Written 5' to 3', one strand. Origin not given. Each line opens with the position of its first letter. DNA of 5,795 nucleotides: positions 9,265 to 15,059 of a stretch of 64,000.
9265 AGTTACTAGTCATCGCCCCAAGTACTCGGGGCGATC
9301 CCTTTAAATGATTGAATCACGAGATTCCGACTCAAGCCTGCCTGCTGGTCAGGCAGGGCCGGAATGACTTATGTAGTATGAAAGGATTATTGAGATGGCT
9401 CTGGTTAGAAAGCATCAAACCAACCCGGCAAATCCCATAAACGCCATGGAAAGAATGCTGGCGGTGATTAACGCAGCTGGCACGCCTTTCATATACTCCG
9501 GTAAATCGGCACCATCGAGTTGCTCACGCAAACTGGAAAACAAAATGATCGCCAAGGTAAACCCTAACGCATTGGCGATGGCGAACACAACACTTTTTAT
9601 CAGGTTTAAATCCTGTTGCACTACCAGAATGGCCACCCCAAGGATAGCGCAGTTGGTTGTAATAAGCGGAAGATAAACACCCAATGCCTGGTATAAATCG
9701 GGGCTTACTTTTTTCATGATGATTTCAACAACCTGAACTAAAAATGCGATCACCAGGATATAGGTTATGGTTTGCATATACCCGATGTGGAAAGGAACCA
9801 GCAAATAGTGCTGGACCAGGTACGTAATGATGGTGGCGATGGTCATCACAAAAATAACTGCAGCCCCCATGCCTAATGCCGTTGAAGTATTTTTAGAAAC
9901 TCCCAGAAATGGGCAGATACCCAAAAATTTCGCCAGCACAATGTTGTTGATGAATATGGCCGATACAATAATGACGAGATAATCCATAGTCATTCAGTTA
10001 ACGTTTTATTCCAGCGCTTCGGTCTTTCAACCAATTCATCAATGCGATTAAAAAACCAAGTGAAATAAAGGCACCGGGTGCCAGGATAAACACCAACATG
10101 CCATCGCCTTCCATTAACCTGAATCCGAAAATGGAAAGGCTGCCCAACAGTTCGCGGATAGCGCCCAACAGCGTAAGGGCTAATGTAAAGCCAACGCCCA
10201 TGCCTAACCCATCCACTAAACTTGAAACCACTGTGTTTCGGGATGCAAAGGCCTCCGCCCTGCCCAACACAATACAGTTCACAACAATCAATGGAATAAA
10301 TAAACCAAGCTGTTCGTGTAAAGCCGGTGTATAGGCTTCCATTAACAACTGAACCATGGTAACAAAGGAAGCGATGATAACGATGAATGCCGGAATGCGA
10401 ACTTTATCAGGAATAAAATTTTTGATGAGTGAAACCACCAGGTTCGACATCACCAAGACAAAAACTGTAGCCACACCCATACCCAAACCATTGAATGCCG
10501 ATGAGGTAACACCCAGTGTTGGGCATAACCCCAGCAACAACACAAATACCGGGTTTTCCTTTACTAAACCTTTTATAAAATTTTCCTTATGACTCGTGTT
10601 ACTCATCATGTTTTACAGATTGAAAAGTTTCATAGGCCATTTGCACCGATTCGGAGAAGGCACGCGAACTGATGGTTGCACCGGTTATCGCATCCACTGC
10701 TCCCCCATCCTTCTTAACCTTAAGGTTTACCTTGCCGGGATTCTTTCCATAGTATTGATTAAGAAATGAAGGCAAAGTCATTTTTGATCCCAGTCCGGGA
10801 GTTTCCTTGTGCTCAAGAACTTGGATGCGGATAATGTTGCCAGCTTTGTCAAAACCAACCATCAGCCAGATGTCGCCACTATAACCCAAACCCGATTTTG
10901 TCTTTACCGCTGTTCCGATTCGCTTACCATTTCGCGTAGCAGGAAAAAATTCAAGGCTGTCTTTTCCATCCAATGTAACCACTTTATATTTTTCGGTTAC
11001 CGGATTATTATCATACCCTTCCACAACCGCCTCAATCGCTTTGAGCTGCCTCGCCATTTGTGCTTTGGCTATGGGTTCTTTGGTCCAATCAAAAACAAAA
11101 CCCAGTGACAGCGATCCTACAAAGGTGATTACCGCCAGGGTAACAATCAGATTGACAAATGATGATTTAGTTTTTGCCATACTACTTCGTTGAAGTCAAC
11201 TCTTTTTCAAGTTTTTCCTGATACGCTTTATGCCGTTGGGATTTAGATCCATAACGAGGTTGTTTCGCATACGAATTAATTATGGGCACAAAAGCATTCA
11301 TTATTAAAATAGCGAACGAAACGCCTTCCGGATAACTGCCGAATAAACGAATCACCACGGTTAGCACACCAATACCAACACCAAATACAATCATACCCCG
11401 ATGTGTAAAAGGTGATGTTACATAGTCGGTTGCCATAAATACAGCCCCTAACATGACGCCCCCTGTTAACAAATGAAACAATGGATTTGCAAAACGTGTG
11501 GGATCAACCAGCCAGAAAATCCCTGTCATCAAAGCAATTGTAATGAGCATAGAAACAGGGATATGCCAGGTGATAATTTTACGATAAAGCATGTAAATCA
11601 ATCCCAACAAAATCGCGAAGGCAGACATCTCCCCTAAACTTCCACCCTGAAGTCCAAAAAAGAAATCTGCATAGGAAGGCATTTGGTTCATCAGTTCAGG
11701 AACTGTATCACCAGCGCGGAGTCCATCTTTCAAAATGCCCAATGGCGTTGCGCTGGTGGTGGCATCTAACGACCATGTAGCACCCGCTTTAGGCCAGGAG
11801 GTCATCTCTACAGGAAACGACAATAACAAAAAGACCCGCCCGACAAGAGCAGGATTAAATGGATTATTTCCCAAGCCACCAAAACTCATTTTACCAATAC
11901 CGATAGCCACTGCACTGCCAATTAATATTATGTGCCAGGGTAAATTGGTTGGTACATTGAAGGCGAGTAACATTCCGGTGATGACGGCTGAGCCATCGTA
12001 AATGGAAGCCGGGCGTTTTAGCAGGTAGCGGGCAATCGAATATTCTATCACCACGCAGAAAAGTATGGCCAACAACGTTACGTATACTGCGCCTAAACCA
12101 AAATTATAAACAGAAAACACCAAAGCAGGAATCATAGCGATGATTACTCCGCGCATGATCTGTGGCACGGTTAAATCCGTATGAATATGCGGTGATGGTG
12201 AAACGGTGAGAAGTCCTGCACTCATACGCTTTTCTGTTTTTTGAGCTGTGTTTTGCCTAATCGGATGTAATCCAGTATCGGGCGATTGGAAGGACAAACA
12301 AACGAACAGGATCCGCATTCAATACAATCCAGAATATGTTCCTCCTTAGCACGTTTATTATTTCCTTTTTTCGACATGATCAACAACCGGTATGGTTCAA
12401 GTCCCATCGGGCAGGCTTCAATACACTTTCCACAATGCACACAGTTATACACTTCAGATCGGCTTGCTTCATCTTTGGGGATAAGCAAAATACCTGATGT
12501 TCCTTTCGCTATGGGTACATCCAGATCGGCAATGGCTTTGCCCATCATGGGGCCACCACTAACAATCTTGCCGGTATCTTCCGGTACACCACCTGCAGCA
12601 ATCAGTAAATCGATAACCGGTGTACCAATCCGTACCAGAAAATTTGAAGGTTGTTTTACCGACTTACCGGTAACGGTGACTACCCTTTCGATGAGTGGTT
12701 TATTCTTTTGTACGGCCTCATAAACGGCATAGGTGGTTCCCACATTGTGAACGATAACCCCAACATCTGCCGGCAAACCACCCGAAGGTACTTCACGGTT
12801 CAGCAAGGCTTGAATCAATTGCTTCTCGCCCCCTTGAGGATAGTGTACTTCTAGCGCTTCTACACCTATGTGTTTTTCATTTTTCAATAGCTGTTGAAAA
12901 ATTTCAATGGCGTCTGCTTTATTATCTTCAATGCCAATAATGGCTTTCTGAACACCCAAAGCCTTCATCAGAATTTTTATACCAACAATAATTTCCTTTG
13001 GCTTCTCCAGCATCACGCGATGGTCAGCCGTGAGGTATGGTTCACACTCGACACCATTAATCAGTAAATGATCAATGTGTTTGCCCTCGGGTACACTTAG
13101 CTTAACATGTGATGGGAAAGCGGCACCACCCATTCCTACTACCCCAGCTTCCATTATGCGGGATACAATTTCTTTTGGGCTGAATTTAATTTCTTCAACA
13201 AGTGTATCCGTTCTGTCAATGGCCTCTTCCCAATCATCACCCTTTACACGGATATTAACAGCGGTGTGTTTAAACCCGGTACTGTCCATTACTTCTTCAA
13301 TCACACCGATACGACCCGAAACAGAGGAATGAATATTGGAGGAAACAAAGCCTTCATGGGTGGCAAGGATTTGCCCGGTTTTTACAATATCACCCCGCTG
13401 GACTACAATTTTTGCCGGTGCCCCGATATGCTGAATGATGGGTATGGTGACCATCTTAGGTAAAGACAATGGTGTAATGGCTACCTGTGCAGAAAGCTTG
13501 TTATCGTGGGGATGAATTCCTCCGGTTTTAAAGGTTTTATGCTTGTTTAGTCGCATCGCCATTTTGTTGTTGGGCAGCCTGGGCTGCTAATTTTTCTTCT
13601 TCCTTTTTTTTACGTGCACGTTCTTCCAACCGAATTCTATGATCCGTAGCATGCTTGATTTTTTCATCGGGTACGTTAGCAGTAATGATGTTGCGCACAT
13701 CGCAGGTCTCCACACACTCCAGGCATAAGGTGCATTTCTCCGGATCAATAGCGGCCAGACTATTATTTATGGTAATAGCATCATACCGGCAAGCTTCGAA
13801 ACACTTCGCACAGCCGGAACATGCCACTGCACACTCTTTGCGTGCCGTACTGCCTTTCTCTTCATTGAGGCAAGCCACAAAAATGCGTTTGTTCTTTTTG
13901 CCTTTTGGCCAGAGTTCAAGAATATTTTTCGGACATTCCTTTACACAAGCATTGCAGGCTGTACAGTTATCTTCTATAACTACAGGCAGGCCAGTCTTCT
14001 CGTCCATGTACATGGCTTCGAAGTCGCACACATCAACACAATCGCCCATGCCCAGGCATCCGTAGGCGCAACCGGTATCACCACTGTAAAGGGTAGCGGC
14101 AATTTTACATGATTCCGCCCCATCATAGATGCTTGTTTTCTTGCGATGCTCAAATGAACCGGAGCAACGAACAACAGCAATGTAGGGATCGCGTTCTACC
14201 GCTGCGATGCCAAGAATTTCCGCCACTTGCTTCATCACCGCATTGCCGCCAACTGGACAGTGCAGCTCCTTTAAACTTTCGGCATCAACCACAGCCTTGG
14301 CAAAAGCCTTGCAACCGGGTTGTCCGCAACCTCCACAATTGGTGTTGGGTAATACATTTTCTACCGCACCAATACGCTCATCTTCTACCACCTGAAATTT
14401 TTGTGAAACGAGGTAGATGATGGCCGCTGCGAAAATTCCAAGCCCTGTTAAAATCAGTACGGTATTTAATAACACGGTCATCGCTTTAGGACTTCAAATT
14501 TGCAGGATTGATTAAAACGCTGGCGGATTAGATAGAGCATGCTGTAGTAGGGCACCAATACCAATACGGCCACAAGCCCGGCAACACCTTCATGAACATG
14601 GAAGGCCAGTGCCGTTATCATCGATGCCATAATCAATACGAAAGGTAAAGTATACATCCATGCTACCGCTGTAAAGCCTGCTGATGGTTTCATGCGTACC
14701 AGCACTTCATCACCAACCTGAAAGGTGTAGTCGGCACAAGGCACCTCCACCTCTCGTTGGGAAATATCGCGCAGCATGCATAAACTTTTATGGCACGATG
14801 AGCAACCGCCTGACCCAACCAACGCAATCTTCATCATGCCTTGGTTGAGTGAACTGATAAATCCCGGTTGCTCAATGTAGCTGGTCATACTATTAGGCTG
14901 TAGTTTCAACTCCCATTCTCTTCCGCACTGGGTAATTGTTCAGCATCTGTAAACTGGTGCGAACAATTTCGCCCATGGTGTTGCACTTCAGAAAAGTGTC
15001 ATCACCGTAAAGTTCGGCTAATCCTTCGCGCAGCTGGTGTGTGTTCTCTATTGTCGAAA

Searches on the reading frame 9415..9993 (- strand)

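Call 24: search_protein_families(library=pfam, proteins=[window:9415-9993:-], max_evalue=1)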
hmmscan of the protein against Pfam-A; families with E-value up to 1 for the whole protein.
window:9415-9993:- (192 aa): 1 family
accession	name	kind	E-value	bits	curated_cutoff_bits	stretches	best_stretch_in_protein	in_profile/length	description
PF02508.19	Rnf-Nqr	-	3.4e-61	206.7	23.8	1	6-191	2-173/174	Rnf-Nqr subunit, membrane protein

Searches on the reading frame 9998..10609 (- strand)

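Call 24: search_protein_families(library=pfam, proteins=[window:9998-10609:-], max_evalue=1)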
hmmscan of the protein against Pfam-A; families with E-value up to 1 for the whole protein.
window:9998-10609:- (203 aa): 3 families
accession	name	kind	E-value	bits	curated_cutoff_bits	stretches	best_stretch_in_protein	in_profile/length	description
PF02508.19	Rnf-Nqr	-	6.2e-69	231.9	23.8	1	9-188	3-174/174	Rnf-Nqr subunit, membrane protein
PF14256.11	YwiC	-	0.016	15.9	25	1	32-115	17-100/126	YwiC-like protein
PF08122.17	NDUF_B12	-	0.25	11.7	22.7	0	120-145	15-39/55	NADH-ubiquinone oxidoreductase B12 subunit family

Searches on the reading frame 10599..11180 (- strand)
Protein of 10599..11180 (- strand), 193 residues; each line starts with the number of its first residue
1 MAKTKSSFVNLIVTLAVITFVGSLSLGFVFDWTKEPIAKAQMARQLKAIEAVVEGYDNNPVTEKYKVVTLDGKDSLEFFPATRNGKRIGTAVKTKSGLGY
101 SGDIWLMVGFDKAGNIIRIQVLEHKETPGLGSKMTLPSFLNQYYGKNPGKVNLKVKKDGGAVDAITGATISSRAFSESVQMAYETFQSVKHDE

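Call 24: search_protein_families(library=pfam, proteins=[window:10599-11180:-], max_evalue=1)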
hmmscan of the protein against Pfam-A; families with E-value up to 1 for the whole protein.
window:10599-11180:- (193 aa): 1 family
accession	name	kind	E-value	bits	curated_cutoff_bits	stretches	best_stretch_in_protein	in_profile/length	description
PF04205.19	FMN_bind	-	7.9e-22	78.1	22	1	99-183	1-76/77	FMN-binding domain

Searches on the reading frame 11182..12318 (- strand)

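Call 24: search_protein_families(library=pfam, proteins=[window:11182-12318:-], max_evalue=1)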
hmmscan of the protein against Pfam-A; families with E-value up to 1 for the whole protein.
window:11182-12318:- (378 aa): 3 families
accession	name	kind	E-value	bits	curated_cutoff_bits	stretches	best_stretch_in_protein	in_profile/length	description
PF03116.20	NQR2_RnfD_RnfE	-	1.9e-118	395.6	27.7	1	38-357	1-296/296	NQR2, RnfD, RnfE family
PF18186.6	SLATT_4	-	0.17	12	27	1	314-370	41-96/165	SMODS and SLOG-associating 2TM effector domain family 4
PF14015.11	DUF4231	-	0.4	11.6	24.7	0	308-373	23-84/103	Protein of unknown function (DUF4231)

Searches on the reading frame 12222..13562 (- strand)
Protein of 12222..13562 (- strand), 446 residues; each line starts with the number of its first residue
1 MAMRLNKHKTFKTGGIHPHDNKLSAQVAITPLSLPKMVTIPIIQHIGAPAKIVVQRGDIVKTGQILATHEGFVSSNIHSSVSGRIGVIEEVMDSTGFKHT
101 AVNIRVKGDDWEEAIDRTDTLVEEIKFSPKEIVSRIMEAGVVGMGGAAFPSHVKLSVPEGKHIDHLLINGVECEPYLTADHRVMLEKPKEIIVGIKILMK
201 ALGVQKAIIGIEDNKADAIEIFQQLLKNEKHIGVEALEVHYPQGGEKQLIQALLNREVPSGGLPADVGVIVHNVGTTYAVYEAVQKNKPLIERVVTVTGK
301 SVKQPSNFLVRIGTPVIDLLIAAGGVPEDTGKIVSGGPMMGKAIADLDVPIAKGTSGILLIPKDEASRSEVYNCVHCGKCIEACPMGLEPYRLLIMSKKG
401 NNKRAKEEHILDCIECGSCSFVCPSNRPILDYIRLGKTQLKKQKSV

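Call 24: search_protein_families(library=pfam, proteins=[window:12222-13562:-], max_evalue=1)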
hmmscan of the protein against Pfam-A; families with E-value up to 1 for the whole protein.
window:12222-13562:- (446 aa): 24 families
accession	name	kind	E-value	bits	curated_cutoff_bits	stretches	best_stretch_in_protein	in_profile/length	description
PF01512.22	Complex1_51K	-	2.1e-53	180.7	31.2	1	136-282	1-150/150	Nuo51 FMN-binding domain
PF13375.12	RnfC_N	-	2.3e-25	89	25.6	1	13-106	4-98/101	RnfC Barrel sandwich hybrid domain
PF10531.15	SLBB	-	8.5e-13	48.4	27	1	294-341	1-53/55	SLBB domain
PF13534.11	Fer4_17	-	1.9e-09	38.4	22.2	2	401-426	34-59/61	4Fe-4S dicluster domain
PF12838.12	Fer4_7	-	6.6e-08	33.3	27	1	373-426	1-51/52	4Fe-4S dicluster domain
PF13237.11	Fer4_10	-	1.1e-07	32.1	25.5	3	373-424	8-53/53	4Fe-4S dicluster domain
PF13183.11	Fer4_8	-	1.3e-07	32.5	27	1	370-426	1-67/68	4Fe-4S dicluster domain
PF13187.11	Fer4_9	-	1.4e-07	31.8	27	2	373-426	1-50/52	4Fe-4S dicluster domain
PF12797.12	Fer4_2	-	1.4e-06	28.3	24.5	2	372-385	8-21/22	4Fe-4S binding domain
PF00037.32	Fer4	-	1.5e-06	28.2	21.1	2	374-387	8-21/24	4Fe-4S binding domain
PF13746.11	Fer4_18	-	2.9e-05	24.7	27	2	402-429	50-77/114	4Fe-4S dicluster domain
PF12837.12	Fer4_6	-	3.3e-05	24.1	25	2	373-387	8-22/24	4Fe-4S binding domain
PF14697.11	Fer4_21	-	3.6e-05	24.2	35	1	373-425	7-53/59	4Fe-4S dicluster domain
PF12798.12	Fer4_3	-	5.1e-05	24.2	27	2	374-387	1-14/15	4Fe-4S binding domain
PF13533.13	Biotin_lipoyl_2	-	0.00015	21.9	29.8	1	51-68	13-30/32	Biotin-lipoyl like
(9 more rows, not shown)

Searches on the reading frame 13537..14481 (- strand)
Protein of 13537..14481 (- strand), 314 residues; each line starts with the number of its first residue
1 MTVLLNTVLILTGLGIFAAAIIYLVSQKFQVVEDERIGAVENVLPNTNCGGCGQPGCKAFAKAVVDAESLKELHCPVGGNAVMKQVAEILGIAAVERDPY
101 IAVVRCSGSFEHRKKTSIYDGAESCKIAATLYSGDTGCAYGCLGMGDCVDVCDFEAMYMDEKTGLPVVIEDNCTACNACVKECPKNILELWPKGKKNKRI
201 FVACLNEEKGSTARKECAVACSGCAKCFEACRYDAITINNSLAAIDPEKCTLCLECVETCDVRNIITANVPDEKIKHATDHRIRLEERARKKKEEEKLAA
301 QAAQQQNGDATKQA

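Call 5: search_protein_families(library=pfam, proteins=[window:13537-14481:-], max_evalue=0.01)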
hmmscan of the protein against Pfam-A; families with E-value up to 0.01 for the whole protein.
window:13537-14481:- (314 aa): 10 families
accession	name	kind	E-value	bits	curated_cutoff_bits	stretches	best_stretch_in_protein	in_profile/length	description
PF12838.12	Fer4_7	-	5.7e-12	46.3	27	3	142-187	2-52/52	4Fe-4S dicluster domain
PF14697.11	Fer4_21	-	1.1e-11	45.1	35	2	142-188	8-57/59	4Fe-4S dicluster domain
PF00037.32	Fer4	-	1.2e-10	41.1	21.1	2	166-188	1-23/24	4Fe-4S binding domain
PF04060.18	FeS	-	1.6e-10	41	23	1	44-68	1-25/33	Putative Fe-S cluster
PF13187.11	Fer4_9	-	1.4e-08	35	27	2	142-187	2-51/52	4Fe-4S dicluster domain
PF12837.12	Fer4_6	-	4.4e-06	26.8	25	2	166-187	2-23/24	4Fe-4S binding domain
PF13237.11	Fer4_10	-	5.2e-06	26.7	25.5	2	220-260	8-52/53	4Fe-4S dicluster domain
PF13484.11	Fer4_16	-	0.00058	21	30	1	172-233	1-65/66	4Fe-4S double cluster binding domain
PF12797.12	Fer4_2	-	0.00067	19.9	24.5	1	166-184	3-21/22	4Fe-4S binding domain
PF13534.11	Fer4_17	-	0.0065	17.4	22.2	1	172-234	1-59/61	4Fe-4S dicluster domain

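Call 6: search_protein_families(library=ncbifam, proteins=[window:13537-14481:-], max_evalue=0.001)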
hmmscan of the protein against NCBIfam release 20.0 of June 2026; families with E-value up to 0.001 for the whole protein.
window:13537-14481:- (314 aa): 41 families (the best 25 are shown)
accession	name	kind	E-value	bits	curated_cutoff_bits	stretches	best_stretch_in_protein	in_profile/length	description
NF005504.0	PRK07118.1-3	equivalog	1.1e-118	395.8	437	1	1-282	1-282/293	Fe-S cluster domain-containing protein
NF005506.0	PRK07118.1-5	equivalog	1.2e-63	215.2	388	1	4-267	6-265/279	Fe-S cluster domain-containing protein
NF005503.0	PRK07118.1-2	equivalog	2e-61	207.8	252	2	5-231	3-224/292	RnfABCDGE type electron transport complex subunit B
NF041836.1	rnfB_Methano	equivalog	6.5e-58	196.3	445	1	2-264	5-261/265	Rnf electron transport complex subunit RnfB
NF005505.0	PRK07118.1-4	equivalog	2.4e-57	194.4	378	1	2-264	5-261/265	Fe-S cluster domain-containing protein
TIGR01944.1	rnfB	subfamily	3.9e-31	108.1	68.7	3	4-94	4-92/190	RnfABCDGE type electron transport complex subunit B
NF003475.0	PRK05113.1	equivalog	2e-29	102.8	203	3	1-96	1-94/190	electron transport complex subunit RsxB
NF005415.0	PRK06991.1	equivalog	9.9e-18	64.8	281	2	40-99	11-69/284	electron transport complex subunit RsxB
NF006446.0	PRK08764.1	equivalog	1.3e-17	64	220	2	37-98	9-69/139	Rnf electron transport complex subunit RnfB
NF010369.0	PRK13795.1-4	equivalog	7.1e-11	41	1086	1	83-186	526-622/633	hypothetical protein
NF043069.1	T4HPD_activ_SAM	equivalog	2.4e-10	40.3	425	1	220-268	52-102/299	trans-4-hydroxy-L-proline dehydratase activase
NF038196.1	ferrodoxin_EFR1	subfamily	3.7e-10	40.3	75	2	141-199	185-240/242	EFR1 family ferrodoxin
NF010368.0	PRK13795.1-3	equivalog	4.3e-10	38.5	588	2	82-184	534-628/635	hypothetical protein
NF041891.1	hdrA_Methbact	equivalog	5.1e-10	38.2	1300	2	220-281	573-634/762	ferredoxin:CoB-CoM heterodisulfide reductase subunit HdrA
NF045874.1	Vhu_polyferre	exception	7.5e-10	38.1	600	2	219-281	128-191/381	F420-non-reducing hydrogenase associated-polyferredoxin VhuB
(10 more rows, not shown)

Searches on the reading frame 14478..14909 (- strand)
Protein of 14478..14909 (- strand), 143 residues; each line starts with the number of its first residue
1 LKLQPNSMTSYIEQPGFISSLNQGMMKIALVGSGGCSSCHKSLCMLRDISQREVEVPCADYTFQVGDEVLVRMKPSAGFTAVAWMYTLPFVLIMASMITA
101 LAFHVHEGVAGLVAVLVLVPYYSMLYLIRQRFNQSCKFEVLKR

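Call 5: search_protein_families(library=pfam, proteins=[window:14478-14909:-], max_evalue=0.01)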
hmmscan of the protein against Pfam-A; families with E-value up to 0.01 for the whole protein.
window:14478-14909:- (143 aa): 1 family
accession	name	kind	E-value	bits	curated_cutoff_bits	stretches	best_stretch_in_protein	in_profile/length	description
PF04246.17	RseC_MucC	-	5e-21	75.4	24.4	1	20-139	3-125/130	Positive regulator of sigma(E), RseC/MucC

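Call 6: search_protein_families(library=ncbifam, proteins=[window:14478-14909:-], max_evalue=0.001)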
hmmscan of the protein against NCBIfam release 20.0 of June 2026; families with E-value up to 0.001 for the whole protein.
window:14478-14909:- (143 aa): 0 families
